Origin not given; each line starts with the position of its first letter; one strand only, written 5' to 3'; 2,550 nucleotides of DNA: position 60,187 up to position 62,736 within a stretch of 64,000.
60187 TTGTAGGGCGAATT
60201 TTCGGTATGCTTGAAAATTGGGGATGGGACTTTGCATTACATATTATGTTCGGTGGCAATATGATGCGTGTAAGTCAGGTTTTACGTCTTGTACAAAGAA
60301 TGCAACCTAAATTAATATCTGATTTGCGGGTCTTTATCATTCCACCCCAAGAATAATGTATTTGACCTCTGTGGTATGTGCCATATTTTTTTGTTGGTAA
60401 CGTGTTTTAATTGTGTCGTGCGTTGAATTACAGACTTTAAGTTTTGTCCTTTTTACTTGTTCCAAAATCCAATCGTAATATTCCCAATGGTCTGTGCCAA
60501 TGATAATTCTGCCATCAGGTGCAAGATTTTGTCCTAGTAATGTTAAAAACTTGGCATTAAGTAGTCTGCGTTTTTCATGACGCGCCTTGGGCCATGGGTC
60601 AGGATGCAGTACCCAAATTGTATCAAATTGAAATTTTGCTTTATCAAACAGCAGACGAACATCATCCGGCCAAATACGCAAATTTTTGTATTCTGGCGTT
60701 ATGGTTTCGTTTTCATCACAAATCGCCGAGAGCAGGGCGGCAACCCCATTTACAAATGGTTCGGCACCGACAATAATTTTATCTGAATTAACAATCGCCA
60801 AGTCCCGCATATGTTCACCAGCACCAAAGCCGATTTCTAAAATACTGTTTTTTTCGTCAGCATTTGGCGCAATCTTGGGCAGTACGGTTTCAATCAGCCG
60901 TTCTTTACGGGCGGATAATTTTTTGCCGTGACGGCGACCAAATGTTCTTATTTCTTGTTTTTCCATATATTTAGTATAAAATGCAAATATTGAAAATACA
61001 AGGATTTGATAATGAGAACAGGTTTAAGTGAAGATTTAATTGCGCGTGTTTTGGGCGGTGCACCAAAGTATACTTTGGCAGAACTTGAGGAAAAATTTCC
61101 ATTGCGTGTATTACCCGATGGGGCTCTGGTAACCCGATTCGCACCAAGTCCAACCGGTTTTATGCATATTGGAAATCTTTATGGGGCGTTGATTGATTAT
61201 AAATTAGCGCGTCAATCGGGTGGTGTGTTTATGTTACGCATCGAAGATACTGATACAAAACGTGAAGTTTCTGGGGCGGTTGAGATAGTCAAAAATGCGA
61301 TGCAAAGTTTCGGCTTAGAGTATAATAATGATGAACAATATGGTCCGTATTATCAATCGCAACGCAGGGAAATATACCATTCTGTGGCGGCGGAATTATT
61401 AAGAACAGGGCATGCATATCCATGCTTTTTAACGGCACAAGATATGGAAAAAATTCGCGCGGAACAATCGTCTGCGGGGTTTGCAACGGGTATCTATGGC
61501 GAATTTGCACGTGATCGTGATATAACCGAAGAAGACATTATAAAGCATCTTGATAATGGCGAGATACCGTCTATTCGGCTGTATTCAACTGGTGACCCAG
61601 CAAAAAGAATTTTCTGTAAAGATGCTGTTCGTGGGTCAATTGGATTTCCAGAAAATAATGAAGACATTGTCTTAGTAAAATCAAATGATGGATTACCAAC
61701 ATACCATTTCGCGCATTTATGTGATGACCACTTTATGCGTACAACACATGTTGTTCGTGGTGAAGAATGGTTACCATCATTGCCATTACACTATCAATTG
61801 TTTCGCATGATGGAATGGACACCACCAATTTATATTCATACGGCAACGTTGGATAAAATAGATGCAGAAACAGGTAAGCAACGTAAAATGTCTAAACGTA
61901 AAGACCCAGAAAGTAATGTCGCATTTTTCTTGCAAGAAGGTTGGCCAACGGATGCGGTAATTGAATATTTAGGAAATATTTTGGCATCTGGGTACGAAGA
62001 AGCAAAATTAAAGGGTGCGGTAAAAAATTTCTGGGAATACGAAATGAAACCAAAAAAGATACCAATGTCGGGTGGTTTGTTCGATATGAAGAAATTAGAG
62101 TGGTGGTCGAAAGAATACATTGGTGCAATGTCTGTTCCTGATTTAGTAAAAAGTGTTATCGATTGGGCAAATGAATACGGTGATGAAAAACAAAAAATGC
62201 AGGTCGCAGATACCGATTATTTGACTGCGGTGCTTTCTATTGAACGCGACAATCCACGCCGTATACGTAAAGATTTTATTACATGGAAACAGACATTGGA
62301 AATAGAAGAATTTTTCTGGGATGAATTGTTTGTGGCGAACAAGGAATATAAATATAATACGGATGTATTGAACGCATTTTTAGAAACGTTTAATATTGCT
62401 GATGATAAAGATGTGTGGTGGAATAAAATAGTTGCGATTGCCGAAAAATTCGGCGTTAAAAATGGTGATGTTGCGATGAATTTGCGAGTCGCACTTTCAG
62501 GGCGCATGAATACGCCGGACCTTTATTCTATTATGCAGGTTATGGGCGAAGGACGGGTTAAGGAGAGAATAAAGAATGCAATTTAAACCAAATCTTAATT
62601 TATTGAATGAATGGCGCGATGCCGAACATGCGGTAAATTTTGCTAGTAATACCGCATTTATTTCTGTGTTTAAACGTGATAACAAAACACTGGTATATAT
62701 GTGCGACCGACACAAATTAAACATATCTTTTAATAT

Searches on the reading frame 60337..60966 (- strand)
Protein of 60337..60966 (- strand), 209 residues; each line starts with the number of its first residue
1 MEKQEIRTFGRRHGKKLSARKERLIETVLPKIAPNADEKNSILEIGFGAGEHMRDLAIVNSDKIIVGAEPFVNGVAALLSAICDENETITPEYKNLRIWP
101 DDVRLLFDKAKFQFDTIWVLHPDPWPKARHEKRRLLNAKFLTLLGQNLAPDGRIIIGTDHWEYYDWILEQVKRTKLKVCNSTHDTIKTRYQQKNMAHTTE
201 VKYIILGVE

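Call 18: search_protein_families(library=pfam, proteins=[window:60337-60966:-], max_evalue=0.001)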
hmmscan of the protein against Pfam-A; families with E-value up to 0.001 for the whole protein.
window:60337-60966:- (209 aa): 1 family
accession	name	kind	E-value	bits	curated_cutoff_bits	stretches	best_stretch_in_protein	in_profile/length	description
PF02390.23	Methyltransf_4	-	2e-29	102.7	24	1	40-189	3-149/173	Putative methyltransferase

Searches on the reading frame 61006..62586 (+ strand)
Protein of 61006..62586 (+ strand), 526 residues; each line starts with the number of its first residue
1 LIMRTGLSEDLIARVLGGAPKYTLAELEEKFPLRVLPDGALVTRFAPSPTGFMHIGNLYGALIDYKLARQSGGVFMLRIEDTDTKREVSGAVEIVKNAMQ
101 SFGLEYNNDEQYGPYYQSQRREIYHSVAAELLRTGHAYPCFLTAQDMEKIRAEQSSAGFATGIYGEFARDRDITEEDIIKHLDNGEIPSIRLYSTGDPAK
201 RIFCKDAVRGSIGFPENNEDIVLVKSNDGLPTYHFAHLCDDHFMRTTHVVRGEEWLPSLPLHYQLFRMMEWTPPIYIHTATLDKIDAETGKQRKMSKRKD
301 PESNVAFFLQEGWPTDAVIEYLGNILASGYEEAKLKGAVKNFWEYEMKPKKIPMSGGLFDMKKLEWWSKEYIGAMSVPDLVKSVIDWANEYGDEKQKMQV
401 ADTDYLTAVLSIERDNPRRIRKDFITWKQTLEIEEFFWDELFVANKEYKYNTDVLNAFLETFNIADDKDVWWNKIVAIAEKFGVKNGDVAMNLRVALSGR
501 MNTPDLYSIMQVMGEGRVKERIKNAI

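Call 18: search_protein_families(library=pfam, proteins=[window:61006-62586:+], max_evalue=0.001)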
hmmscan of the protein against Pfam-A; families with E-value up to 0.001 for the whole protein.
window:61006-62586:+ (526 aa): 2 families
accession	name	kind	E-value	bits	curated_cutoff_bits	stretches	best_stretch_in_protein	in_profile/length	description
PF00749.27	tRNA-synt_1c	-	4.5e-65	220.1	23.4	1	41-337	2-290/314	tRNA synthetases class I (E and Q), catalytic domain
PF19269.4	Anticodon_2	-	6.3e-15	56.2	23.6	1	448-526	61-141/141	Anticodon binding domain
